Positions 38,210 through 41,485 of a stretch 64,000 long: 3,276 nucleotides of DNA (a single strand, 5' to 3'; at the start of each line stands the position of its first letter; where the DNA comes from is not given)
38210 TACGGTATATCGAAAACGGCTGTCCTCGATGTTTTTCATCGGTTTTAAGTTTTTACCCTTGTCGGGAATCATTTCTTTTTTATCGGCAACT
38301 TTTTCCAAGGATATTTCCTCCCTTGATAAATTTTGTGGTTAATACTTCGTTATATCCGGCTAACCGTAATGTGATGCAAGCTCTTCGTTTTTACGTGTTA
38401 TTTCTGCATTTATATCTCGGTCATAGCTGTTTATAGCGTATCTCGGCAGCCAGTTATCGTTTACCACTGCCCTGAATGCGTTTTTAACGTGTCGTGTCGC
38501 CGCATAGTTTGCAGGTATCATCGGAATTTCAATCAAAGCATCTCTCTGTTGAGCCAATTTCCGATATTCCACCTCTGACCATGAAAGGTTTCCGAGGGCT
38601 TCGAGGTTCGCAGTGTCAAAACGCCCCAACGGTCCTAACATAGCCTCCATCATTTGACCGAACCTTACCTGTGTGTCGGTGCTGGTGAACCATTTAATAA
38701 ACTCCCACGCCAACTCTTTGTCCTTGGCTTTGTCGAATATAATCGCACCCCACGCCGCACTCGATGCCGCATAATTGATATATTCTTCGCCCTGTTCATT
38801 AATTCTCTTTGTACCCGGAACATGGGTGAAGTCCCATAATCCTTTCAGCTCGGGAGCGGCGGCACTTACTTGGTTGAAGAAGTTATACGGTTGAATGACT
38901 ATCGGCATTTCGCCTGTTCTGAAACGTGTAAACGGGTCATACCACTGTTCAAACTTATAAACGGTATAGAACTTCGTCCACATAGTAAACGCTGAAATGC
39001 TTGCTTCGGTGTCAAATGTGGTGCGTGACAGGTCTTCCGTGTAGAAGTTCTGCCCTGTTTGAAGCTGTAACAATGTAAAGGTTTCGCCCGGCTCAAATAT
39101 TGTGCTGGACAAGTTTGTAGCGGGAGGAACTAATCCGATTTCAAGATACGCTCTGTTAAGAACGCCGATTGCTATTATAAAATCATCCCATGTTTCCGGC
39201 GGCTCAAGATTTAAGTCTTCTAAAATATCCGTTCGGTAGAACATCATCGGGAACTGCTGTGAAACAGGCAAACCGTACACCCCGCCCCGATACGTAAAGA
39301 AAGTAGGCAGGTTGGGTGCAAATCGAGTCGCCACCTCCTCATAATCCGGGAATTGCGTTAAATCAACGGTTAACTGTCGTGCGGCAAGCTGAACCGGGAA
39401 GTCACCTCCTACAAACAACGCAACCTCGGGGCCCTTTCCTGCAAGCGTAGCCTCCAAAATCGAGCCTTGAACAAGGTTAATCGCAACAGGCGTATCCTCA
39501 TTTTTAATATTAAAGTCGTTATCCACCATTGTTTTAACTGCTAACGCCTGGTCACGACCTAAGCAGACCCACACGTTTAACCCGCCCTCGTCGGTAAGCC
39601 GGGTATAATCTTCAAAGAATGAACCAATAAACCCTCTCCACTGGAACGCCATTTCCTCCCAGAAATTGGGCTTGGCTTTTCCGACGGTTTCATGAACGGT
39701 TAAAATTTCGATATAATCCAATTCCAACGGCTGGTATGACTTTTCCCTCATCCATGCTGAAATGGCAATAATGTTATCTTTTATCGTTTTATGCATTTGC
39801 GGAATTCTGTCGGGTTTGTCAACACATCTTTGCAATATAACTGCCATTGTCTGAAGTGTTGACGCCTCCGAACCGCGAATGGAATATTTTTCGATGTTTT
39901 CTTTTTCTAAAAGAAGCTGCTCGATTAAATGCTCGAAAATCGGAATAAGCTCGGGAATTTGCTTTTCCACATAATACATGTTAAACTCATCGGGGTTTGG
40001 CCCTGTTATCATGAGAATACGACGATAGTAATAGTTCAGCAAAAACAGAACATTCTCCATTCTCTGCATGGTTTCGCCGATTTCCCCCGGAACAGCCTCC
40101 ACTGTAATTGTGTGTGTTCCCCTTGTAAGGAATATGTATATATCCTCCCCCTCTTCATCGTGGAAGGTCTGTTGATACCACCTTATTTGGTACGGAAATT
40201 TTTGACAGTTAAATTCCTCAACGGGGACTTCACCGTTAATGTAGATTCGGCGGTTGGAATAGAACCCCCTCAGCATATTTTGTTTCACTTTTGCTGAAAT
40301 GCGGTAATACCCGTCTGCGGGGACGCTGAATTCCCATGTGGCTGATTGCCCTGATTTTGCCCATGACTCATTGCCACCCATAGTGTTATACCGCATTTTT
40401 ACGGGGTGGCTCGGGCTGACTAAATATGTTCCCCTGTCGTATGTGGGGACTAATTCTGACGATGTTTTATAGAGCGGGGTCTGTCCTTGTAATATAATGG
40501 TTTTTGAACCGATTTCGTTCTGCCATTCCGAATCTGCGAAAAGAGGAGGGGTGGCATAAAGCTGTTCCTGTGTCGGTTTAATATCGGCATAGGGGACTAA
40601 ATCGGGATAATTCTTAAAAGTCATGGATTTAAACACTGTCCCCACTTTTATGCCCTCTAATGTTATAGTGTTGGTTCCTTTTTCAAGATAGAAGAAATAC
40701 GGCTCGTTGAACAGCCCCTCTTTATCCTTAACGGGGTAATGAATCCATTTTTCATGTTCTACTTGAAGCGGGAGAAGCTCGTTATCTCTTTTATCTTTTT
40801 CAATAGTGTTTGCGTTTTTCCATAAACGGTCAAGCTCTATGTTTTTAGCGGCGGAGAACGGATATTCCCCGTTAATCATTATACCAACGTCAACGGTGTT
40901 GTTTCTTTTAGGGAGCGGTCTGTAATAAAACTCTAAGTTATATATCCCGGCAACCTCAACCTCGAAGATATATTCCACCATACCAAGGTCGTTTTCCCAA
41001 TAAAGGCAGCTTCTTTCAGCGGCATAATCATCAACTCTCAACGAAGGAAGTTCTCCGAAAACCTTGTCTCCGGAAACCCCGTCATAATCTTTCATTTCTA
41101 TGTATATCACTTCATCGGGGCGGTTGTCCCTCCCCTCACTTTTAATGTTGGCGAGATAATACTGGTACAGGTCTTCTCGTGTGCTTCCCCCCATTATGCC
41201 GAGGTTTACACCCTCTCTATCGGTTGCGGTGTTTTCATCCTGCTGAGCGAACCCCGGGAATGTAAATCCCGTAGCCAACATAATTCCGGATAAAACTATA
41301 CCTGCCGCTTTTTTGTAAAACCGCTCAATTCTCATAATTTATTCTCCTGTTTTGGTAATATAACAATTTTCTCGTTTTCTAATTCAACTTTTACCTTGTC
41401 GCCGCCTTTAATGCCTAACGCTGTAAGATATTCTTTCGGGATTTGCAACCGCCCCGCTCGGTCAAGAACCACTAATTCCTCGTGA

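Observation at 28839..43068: Atypical ~14 kb ABC supercluster with LolD/MacB-type ATPases and MalFG-type permeases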

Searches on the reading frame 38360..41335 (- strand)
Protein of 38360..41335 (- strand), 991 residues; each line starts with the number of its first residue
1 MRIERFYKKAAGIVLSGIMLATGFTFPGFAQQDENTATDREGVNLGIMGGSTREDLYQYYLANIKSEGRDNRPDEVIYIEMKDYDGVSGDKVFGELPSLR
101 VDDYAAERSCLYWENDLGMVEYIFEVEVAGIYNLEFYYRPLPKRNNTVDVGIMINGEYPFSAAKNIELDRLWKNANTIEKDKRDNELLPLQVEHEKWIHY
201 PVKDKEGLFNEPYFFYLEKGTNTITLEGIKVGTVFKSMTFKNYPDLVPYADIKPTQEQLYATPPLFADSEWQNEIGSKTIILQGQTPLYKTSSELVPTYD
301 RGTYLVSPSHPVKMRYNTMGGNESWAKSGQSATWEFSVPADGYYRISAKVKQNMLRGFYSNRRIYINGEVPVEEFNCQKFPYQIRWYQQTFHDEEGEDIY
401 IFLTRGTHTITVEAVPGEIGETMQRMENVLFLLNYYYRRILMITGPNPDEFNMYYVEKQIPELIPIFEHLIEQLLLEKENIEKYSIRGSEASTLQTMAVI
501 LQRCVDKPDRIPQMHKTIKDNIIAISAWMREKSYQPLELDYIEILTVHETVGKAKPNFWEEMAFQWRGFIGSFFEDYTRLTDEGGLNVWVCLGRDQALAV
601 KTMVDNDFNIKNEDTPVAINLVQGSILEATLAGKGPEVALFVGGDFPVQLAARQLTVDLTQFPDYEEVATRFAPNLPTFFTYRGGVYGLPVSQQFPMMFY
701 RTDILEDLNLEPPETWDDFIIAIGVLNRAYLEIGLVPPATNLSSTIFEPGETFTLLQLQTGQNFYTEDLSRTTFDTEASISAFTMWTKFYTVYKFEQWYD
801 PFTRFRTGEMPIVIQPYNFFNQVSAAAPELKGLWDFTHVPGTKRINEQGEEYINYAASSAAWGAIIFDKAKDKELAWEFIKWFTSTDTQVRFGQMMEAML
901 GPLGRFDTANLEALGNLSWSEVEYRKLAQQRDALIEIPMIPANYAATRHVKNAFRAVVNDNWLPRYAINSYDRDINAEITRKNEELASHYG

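Call 4: search_protein_families(library=pfam, proteins=[window:38360-41335:-], max_evalue=0.01)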
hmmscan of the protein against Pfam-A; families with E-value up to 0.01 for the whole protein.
window:38360-41335:- (991 aa): 2 families
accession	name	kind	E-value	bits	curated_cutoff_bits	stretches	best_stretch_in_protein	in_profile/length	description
PF13416.11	SBP_bac_8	-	4.7e-22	79.5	27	1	619-894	21-254/279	Bacterial extracellular solute-binding protein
PF01547.30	SBP_bac_1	-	2.2e-18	67.8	26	1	619-889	26-306/307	Bacterial extracellular solute-binding protein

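Call 5: search_protein_families(library=ncbifam, proteins=[window:38360-41335:-], max_evalue=0.01)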
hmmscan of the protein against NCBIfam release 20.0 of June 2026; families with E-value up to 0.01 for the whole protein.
window:38360-41335:- (991 aa): 0 families

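Call 26: search_solved_structures(query=window:38360-41335:-, max_evalue=1)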
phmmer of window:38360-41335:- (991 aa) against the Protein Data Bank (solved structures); distinct sequences matched with E-value up to 1: 49.
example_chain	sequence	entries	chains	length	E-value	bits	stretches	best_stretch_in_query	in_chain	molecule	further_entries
5ci5_A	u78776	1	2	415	5.1e-09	37.9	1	620-920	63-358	Extracellular solute-binding protein family 1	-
5ysb_A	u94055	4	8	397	3.4e-05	25.3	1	580-727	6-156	Lin1841 protein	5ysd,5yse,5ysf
3vxb_A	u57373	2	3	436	5.2e-05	24.7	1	635-729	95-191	Putative sugar-binding lipoprotein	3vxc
7ehp_A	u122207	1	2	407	0.00012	23.4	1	631-721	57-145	chitin oligosaccahride binding protein NagB1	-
7x0i_A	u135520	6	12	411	0.00025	22.4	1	595-897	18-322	CbpB | CpbB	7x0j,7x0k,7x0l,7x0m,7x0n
1eu8_A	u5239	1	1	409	0.00097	20.4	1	682-720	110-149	TREHALOSE/MALTOSE BINDING PROTEIN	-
7nbz_A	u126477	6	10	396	0.0023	19.2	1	671-789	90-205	Sulfoquinovosyl binding protein | Sulfoquinovosyl glycerol-binding protein SmoF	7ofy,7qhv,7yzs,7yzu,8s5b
4g68_B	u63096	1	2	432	0.0033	18.7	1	625-738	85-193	ABC transporter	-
4r9f_A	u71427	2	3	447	0.0035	18.6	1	623-713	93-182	MBP1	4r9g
4g68_A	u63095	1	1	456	0.0036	18.5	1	625-737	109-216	ABC transporter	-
4r6h_A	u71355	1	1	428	0.004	18.4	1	673-727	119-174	Solute binding protein MsmE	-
2b3b_A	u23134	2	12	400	0.0048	18.1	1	668-735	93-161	glucose-binding protein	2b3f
6pql_A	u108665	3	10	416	0.02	16.1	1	604-720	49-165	ABC transporter sugar-binding protein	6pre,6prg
6hur_A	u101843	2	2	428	0.02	16.1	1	681-719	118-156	ABC transporter substrate-binding protein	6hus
2hq0_A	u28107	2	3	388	0.021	16.1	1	604-720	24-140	Sugar ABC transporter, sugar-binding protein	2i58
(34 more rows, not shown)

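Call 49: search_solved_structures(query=A4, max_evalue=0.1)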
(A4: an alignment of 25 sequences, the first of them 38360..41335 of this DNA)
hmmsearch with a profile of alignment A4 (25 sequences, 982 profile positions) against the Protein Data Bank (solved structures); distinct sequences matched with E-value up to 0.1: 65 (the best 60 are shown).
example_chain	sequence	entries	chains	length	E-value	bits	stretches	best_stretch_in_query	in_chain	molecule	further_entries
5ysb_A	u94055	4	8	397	4.2e-19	71.2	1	575-963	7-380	Lin1841 protein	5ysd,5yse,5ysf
5ci5_A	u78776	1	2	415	7.5e-15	57.2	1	578-887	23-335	Extracellular solute-binding protein family 1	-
4gqo_A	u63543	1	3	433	5.3e-12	47.7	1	573-727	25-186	Lmo0859 protein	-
3uor_A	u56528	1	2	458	1e-10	43.5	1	577-724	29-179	ABC transporter sugar binding protein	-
1eu8_A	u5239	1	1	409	1.9e-10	42.6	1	665-722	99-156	TREHALOSE/MALTOSE BINDING PROTEIN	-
7x0i_A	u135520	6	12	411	3.9e-10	41.5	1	589-886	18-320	CbpB | CpbB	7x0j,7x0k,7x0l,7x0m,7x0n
9xf5_A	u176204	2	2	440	3.8e-09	38.3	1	644-723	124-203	ABC transporter substrate-binding protein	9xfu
3quf_A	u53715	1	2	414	2.4e-08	35.6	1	670-723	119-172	Extracellular solute-binding protein, family 1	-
4r9f_A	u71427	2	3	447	2.5e-08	35.6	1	615-723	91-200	MBP1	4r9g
2hq0_A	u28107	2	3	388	9.9e-08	33.6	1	598-721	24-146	Sugar ABC transporter, sugar-binding protein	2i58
2heu_A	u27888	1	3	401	1e-07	33.5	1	598-721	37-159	Sugar ABC transporter, sugar-binding protein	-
2hfb_A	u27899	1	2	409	1.1e-07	33.4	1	597-721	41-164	Sugar ABC transporter, sugar-binding protein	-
6pql_A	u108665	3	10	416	1.1e-07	33.4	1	597-721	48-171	ABC transporter sugar-binding protein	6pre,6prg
6dtq_A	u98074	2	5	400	5.2e-07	31.2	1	650-723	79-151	maltose-binding protein MalE3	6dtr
3vxb_A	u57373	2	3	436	1.4e-06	29.8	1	628-724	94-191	Putative sugar-binding lipoprotein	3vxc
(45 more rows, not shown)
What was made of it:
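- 38360..41335 (-): Giant extracellular binding protein (991 aa). In order: N-terminal hydrophobic helix without a lipobox Cys, two beta-sandwich modules (about 77-241 and 280-414), a helical bundle (418-532), and a MalE-like family-1 oligosaccharide-binding domain (about 537-990). Calls 4, 26, 49.
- On CUT1 ABC carbohydrate importer (MalEFGK2-like): PDB profile hit to Lin1841 at 4e-19 (call 49).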

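Call 58: predict_structure(alignment_id=A5)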
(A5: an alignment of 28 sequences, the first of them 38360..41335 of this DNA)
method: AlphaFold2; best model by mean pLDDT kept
length: 991 residues; sequences in the alignment: 28
mean_pLDDT: 74.3   pTM: 0.66
mean pLDDT of the five models: 74.3, 68.7, 67.7, 63.8, 62.0
residues with pLDDT >= 90: 162; 70-90: 523; 50-70: 178; < 50: 128
segments of 3 or more residues with pLDDT < 50: 1-4, 9-12, 14-51, 300-312, 323-326, 446-454, 556-558, 567-583, 731-746, 795-808
pLDDT, mean of each block of 10 residues (from residue 1): 47 44 32 24 29 68 83 91 91 85 89 88 94 93 74 88 81 76 62 83 77 90 91 91 88 90 79 79 85 60 35 63 55 91 92 75 90 90 82 88 94 84 79 69 51 55 84 88 70 85 86 77 73 76 89 58 49 37 67 74 81 77 63 78 78 86 91 83 86 86 72 87 69 38 48 81 75 79 77 49 47 77 60 75 86 86 88 90 91 73 77 82 85 79 58 58 64 74 67 42
secondary structure, 60 per line:
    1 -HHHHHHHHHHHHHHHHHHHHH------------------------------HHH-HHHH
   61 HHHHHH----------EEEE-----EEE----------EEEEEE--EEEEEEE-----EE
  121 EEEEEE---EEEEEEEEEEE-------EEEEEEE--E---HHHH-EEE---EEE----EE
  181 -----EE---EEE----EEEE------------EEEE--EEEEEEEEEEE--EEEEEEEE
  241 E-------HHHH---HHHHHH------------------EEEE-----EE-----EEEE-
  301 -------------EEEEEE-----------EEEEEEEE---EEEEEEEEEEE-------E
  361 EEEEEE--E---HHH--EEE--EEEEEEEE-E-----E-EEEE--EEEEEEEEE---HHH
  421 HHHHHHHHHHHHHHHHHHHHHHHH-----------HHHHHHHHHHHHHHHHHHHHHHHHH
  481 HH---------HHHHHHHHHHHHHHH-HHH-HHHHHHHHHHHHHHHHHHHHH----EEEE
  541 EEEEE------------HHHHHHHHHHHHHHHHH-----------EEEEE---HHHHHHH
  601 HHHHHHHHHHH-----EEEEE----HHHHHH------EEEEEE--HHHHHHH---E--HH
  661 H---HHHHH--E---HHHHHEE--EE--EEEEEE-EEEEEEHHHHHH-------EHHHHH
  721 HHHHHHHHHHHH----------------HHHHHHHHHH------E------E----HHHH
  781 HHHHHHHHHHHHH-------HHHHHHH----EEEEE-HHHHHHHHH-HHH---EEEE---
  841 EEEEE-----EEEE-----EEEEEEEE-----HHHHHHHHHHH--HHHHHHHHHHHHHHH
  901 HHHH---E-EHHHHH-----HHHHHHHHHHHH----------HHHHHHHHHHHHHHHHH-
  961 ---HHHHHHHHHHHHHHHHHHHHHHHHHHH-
elements in order (helices of 4 or more, strands of 3 or more residues): H2-22 H57-66 E77-80 E86-88 E99-104 E107-113 E119-126 E130-140 E148-154 H161-164 E166-168 E172-174 E191-193 E198-201 E214-217 E220-230 E233-241 H249-252 H256-261 E280-283 E296-299 E314-319 E331-338 E342-352 E360-366 E378-380 E383-390 E400-403 E406-414 H418-444 H456-482 H492-506 H512-532 E537-545 H558-574 E586-590 H594-611 E617-621 H626-631 E638-643 H646-652 H665-669 H676-680 E689-694 E696-701 H702-707 H716-732 H749-758 H777-793 H801-807 E812-816 H818-826 E834-837 E841-845 E851-854 E860-867 H873-883 H886-904 H911-915 H921-932 H943-959 H964-990
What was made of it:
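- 38360..41335 (-): AF2 model: pLDDT 74 (call 58).
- Checked: An AF2 model shows two beta-sandwiches (call 58).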

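Call 60: fold_search(model_id=the predicted structure, library=pdb)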
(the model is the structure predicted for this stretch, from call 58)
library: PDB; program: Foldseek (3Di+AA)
matches with E <= 10: 1474; with E <= 0.001: 1002
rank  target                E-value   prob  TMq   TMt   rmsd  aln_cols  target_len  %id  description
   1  5ci5_B                5.1e-18  1.00  0.32  0.73   5.0       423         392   19  Crystal Structure of an ABC transporter Solute Binding Protein from Thermotoga Lettingae TMO (Tlet_1705, TARGET EFI-51 (released 2015-07-22)
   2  5ci5_A                8.6e-18  1.00  0.32  0.72   5.1       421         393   18  Crystal Structure of an ABC transporter Solute Binding Protein from Thermotoga Lettingae TMO (Tlet_1705, TARGET EFI-51 (released 2015-07-22)
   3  5yse_B                1.7e-17  1.00  0.32  0.77   4.1       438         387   18  Crystal structure of beta-1,2-glucooligosaccharide binding protein in complex with sophorotetraose (released 2018-05-02)
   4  5yse_A                2.2e-17  1.00  0.33  0.78   4.1       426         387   18  Crystal structure of beta-1,2-glucooligosaccharide binding protein in complex with sophorotetraose (released 2018-05-02)
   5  9xf5_A                3.7e-17  1.00  0.32  0.76   5.2       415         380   14  Cycloisomaltooligosaccharide binding protein in complex with cycloisomaltooctaose (released 2026-03-25)
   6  5f7v_A                3.9e-17  1.00  0.31  0.71   5.3       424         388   16  ABC substrate-binding protein Lmo0181 from Listeria monocytogenes in complex with cycloalternan (released 2016-09-07)
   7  7bvt_A                6.5e-17  1.00  0.33  0.79   4.2       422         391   20  Crystal structure of cyclic alpha-maltosyl-1,6-maltose binding protein from Arthrobacter globiformis (released 2020-12-02)
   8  5ysf_A                6.8e-17  1.00  0.32  0.75   4.5       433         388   18  Crystal structure of beta-1,2-glucooligosaccharide binding protein in complex with sophoropentaose (released 2018-05-02)
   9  5ysd_B                9.3e-17  1.00  0.33  0.77   4.4       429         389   17  Crystal structure of beta-1,2-glucooligosaccharide binding protein in complex with sophorotriose (released 2018-05-02)
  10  9xfu_A                1.3e-16  1.00  0.32  0.74   5.4       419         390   14  Cycloisomaltooligosaccharide binding protein in complex with isomaltoheptaose (released 2026-03-25)
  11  7x0j_B                1.6e-16  1.00  0.32  0.73   5.1       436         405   16  Crystal structure of sugar binding protein CbpB complexed wtih cellobiose from Clostridium thermocellum (released 2022-09-14)
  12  7x0i_B                2.0e-16  1.00  0.32  0.73   5.1       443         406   16  Crystal structure of sugar binding protein CbpB from Clostridium thermocellum (released 2022-09-14)
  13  5ysd_A                3.2e-16  1.00  0.31  0.73   5.2       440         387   18  Crystal structure of beta-1,2-glucooligosaccharide binding protein in complex with sophorotriose (released 2018-05-02)
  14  7x0l_A                4.7e-16  1.00  0.32  0.72   5.3       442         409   17  Crystal structure of sugar binding protein CbpB complexed wtih cellotetraose from Clostridium thermocellum (released 2022-09-14)
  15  5ysb_A                6.4e-16  1.00  0.32  0.77   4.2       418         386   18  Crystal structure of beta-1,2-glucooligosaccharide binding protein in ligand-free form (released 2018-05-02)
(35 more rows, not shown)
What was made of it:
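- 38360..41335 (-): Foldseek TM 0.73-0.81 to oligosaccharide-binding proteins (call 60).
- On CUT1 ABC carbohydrate importer (MalEFGK2-like): Foldseek TM 0.73-0.81 (call 60).
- The C-terminal domain of the binding protein resembles sophoro-, cycloisomalto- and cello-oligosaccharide binders (calls 49, 60). The binding domain resembles nutrient oligosaccharide binders (call 60).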

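Call 61: search_protein_families(library=pfam, alignment_id=A5, max_evalue=0.1)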
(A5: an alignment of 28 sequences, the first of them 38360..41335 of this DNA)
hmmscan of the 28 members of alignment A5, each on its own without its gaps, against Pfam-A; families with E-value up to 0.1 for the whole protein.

A. member 1, window:38360-41335:- (991 aa): 3 families
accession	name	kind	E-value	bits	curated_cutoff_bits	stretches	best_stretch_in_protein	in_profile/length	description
PF13416.11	SBP_bac_8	-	4.7e-22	79.5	27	1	619-894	21-254/279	Bacterial extracellular solute-binding protein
PF01547.30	SBP_bac_1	-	2.2e-18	67.8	26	1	619-889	26-306/307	Bacterial extracellular solute-binding protein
PF25275.1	Golvesin_C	-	0.022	15.3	31.6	0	324-353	35-64/132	Golvesin C-terminal domain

B. families by the number of members that match (of 28 scanned): 16 families
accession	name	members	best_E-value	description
PF13416.11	SBP_bac_8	28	7.4e-26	Bacterial extracellular solute-binding protein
PF01547.30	SBP_bac_1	28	1.5e-23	Bacterial extracellular solute-binding protein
PF25275.1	Golvesin_C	23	0.00024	Golvesin C-terminal domain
PF16990.11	CBM_35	13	2.7e-06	Carbohydrate binding module (family 35)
PF17514.7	DUF5442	7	0.014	Family of unknown function (DUF5442)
PF16871.11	DUF5077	2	0.00012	Domain of unknown function (DUF5077)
PF18573.7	BclA_C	2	0.0053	BclA C-terminal domain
PF17961.7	Big_8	2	0.041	Bacterial Ig domain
PF01105.29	EMP24_GP25L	1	0.013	emp24/gp25L/p24 family/GOLD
PF05697.18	Trigger_N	1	0.026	Bacterial trigger factor protein (TF)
PF13786.12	DUF4179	1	0.036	Domain of unknown function (DUF4179)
PF03750.18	Csm2_III-A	1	0.053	Csm2 Type III-A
PF08861.15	DUF1828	1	0.065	Domain of unknown function DUF1828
PF00801.26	PKD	1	0.073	PKD domain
PF10911.13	T7-like_Y65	1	0.083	Bacteriophage T7-like gene 6.5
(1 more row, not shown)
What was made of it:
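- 38360..41335 (-): Weak CBM_35 and Golvesin_C hits in homologues (call 61).
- Checked: 13 of 28 homologues hit CBM_35 at E values down to 2.7e-6 (call 61).
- Homologues give weak CBM_35 hits (call 61).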

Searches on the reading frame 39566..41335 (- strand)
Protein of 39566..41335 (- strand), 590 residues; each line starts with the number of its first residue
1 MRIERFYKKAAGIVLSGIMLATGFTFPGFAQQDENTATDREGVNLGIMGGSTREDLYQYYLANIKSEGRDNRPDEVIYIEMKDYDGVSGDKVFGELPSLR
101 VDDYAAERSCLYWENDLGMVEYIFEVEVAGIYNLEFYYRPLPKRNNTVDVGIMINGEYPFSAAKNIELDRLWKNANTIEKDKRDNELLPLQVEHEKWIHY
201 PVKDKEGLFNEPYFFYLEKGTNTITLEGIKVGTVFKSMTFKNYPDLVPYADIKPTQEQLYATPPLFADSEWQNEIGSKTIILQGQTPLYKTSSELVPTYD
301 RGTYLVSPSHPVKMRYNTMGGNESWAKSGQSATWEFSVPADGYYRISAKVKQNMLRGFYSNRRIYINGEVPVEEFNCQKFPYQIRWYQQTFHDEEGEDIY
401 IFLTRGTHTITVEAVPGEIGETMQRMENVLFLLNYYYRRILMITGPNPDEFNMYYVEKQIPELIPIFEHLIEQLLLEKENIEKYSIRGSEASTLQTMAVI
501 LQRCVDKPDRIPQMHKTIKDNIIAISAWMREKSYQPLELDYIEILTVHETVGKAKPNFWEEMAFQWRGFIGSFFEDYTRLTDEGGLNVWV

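Call 27: search_protein_families(library=pfam, proteins=[window:39581-41335:-], max_evalue=1)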
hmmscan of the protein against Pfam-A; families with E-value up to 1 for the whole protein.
seq(585 aa): 2 families
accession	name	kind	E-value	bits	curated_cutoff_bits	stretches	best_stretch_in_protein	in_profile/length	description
PF25275.1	Golvesin_C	-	0.0094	16.5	31.6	1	324-354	35-65/132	Golvesin C-terminal domain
PF11640.13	TAN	-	0.022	15.4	27.1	1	466-546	46-132/150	Telomere-length maintenance and DNA damage repair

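Call 50: find_homologous_proteins(query=window:39566-41335:-, max_evalue=0.00001)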
Query window:39566-41335:- (590 aa): 863 proteins with E <= 0.00001 among 8000 candidates; the best 120 are listed.
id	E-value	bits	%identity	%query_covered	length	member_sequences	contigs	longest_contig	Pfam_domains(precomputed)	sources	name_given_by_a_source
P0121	0.0e+0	1372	100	100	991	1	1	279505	PF13416.12,PF01547.31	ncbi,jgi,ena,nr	ncbi:MAG: extracellular solute-binding protein [Oscillospiraceae bacterium]|nr:extracellular solute-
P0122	3.4e-261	886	66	99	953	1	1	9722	PF13416.12,PF01547.31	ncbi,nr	ncbi:MAG: extracellular solute-binding protein, partial [Oscillospiraceae bacterium]|nr:extracellula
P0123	2.7e-259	880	65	100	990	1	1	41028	PF13416.12,PF01547.31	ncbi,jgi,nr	ncbi:MAG: extracellular solute-binding protein [Oscillospiraceae bacterium]|jgi:ABC-type glycerol-3-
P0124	3.8e-242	823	61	98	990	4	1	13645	PF13416.12,PF01547.31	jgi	-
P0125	1.5e-235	802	60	99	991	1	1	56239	PF13416.12,PF01547.31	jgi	-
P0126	1.6e-222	759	57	100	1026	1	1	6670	PF13416.12,PF01547.31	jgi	-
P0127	9.8e-221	753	58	99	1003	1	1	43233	PF13416.12,PF01547.31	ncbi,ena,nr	ncbi:MAG: extracellular solute-binding protein [Oscillospiraceae bacterium]|nr:extracellular solute-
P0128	1.4e-219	749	58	99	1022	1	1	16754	PF13416.12,PF01547.31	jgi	jgi:ABC-type glycerol-3-phosphate transport system substrate-binding protein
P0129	6.3e-214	730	57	99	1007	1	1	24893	PF13416.12,PF01547.31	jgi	jgi:ABC-type glycerol-3-phosphate transport system substrate-binding protein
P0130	3.7e-205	701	54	100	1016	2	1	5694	PF13416.12,PF01547.31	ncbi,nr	ncbi:MAG: extracellular solute-binding protein [Oscillospiraceae bacterium]|nr:extracellular solute-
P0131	1.1e-204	700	54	99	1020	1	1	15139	PF13416.12,PF01547.31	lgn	-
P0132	3.3e-201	688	53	100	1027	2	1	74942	PF13416.12,PF01547.31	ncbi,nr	ncbi:MAG: extracellular solute-binding protein [Oscillospiraceae bacterium]|nr:extracellular solute-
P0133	8.5e-201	687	53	99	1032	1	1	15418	PF13416.12,PF01547.31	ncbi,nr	ncbi:MAG: extracellular solute-binding protein [Oscillospiraceae bacterium]|nr:extracellular solute-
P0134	1.1e-200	686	56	95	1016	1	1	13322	PF13416.12,PF01547.31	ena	-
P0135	3.1e-199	682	53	100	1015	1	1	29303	PF13416.12,PF01547.31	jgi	jgi:ABC-type glycerol-3-phosphate transport system substrate-binding protein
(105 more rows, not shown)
